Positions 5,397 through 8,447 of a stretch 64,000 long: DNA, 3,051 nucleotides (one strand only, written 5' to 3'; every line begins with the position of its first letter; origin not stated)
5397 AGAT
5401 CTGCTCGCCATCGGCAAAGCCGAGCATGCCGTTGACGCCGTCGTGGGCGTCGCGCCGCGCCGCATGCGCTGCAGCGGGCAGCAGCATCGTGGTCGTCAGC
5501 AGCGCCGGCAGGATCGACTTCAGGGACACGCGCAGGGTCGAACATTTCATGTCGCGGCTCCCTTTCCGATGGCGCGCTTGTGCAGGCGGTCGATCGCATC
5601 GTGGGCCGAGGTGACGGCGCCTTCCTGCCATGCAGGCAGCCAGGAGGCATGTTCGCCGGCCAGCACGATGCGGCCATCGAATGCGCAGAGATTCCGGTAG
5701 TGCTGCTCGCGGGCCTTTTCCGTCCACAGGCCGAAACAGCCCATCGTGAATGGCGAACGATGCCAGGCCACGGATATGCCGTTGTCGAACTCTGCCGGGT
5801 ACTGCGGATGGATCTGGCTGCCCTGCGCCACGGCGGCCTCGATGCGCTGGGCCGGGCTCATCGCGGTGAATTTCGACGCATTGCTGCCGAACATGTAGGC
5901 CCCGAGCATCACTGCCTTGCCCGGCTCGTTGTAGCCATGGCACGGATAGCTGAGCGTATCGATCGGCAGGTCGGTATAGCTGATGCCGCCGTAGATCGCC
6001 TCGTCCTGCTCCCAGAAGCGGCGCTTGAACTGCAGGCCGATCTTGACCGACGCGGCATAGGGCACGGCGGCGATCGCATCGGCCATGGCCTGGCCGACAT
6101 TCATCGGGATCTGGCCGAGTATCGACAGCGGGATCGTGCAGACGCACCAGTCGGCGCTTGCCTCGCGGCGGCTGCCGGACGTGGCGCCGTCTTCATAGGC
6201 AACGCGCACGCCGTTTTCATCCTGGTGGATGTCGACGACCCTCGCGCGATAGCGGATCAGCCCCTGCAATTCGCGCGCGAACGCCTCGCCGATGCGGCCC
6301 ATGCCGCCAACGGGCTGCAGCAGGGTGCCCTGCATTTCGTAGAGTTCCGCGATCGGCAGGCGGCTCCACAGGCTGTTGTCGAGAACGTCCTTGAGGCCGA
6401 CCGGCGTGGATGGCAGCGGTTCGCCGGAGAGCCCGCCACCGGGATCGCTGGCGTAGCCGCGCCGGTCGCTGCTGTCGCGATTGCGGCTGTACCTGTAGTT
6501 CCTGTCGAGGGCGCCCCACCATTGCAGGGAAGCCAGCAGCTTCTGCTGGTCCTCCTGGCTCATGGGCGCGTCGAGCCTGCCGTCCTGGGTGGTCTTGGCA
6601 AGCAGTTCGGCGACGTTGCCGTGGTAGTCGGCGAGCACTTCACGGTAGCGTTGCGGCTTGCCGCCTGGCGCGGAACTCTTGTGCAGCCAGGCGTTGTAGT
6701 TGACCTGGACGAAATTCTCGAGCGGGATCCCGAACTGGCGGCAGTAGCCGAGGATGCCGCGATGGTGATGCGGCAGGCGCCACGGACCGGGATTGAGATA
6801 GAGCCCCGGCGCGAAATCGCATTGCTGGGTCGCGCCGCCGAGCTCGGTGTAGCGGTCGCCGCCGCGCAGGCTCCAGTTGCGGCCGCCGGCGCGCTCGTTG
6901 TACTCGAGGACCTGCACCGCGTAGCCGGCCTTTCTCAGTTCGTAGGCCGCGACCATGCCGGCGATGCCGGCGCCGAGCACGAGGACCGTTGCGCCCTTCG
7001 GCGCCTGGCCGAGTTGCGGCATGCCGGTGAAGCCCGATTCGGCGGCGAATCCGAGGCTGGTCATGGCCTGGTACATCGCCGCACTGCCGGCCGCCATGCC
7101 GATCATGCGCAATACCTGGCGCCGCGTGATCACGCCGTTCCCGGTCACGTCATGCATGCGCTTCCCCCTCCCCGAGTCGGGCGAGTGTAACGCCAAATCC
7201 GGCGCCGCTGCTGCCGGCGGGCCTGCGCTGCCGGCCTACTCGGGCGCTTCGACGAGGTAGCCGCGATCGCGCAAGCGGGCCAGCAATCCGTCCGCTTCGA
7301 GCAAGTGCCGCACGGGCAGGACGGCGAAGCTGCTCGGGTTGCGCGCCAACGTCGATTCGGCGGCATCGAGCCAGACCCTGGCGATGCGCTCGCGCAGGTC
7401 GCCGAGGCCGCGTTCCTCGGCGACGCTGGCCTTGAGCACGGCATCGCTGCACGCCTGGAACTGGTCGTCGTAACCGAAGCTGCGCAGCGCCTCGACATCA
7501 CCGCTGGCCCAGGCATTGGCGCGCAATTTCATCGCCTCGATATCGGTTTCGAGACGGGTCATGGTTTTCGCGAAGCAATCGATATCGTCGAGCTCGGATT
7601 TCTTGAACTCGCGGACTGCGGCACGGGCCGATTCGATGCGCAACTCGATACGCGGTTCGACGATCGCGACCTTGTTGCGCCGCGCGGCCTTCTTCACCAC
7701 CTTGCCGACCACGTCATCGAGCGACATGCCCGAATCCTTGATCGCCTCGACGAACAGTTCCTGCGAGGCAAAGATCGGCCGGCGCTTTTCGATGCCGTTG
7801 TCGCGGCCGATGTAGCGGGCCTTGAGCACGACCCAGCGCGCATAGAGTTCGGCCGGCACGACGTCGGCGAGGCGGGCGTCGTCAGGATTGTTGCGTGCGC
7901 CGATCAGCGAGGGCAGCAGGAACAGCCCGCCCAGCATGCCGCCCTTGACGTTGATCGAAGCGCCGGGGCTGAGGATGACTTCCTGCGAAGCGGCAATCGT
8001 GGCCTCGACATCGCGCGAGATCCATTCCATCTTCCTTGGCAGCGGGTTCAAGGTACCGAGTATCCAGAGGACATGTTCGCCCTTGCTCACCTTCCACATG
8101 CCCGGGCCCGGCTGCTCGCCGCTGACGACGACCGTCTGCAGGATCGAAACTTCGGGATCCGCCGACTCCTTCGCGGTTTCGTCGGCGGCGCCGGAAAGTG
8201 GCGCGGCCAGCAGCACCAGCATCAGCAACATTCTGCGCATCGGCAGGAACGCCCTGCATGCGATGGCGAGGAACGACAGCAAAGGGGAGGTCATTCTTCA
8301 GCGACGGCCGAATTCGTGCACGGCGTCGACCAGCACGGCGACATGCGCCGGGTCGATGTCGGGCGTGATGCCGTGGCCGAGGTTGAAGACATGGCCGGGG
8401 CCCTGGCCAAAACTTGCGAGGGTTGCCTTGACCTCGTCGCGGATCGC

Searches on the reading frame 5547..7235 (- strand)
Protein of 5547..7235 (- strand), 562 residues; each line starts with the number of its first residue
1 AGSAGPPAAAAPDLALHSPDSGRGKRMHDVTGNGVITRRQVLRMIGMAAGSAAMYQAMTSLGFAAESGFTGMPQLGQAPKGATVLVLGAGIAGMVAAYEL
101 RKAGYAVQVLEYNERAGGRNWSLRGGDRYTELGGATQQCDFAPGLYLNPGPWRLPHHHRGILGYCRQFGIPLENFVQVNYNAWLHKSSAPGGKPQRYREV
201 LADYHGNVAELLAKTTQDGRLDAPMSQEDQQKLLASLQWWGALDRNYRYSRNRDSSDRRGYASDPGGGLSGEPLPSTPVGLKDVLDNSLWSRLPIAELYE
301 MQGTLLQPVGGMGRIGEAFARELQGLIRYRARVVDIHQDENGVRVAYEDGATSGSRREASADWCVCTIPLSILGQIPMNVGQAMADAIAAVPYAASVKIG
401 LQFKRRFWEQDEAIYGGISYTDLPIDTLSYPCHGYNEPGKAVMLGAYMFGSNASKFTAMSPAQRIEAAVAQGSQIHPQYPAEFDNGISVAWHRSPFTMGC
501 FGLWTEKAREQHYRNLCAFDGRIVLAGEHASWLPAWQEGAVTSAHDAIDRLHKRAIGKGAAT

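Call 70: search_protein_families(library=pfam, proteins=[window:5547-7235:-], max_evalue=0.00001)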
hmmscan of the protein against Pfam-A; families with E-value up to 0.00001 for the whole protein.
window:5547-7235:- (562 aa): 3 families
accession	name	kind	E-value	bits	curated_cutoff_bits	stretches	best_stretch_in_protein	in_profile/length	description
PF01593.30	Amino_oxidase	-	1.7e-55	189.5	19.8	1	91-547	1-438/443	Flavin containing amine oxidoreductase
PF13450.12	NAD_binding_8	-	1.8e-08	35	21.9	1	86-119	1-34/68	NAD(P)-binding Rossmann-like domain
PF01266.30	DAO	-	4.8e-07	30.1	27.9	1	84-121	2-43/353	FAD dependent oxidoreductase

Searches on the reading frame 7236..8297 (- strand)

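Call 70: search_protein_families(library=pfam, proteins=[window:7236-8297:-], max_evalue=0.00001)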
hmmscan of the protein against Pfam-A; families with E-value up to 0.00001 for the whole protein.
window:7236-8297:- (353 aa): 1 family
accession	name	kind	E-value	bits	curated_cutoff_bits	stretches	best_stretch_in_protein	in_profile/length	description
PF01963.22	TraB_PrgY_gumN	-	2.2e-24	87.1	26.8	1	67-350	2-262/263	TraB/PrgY/gumN family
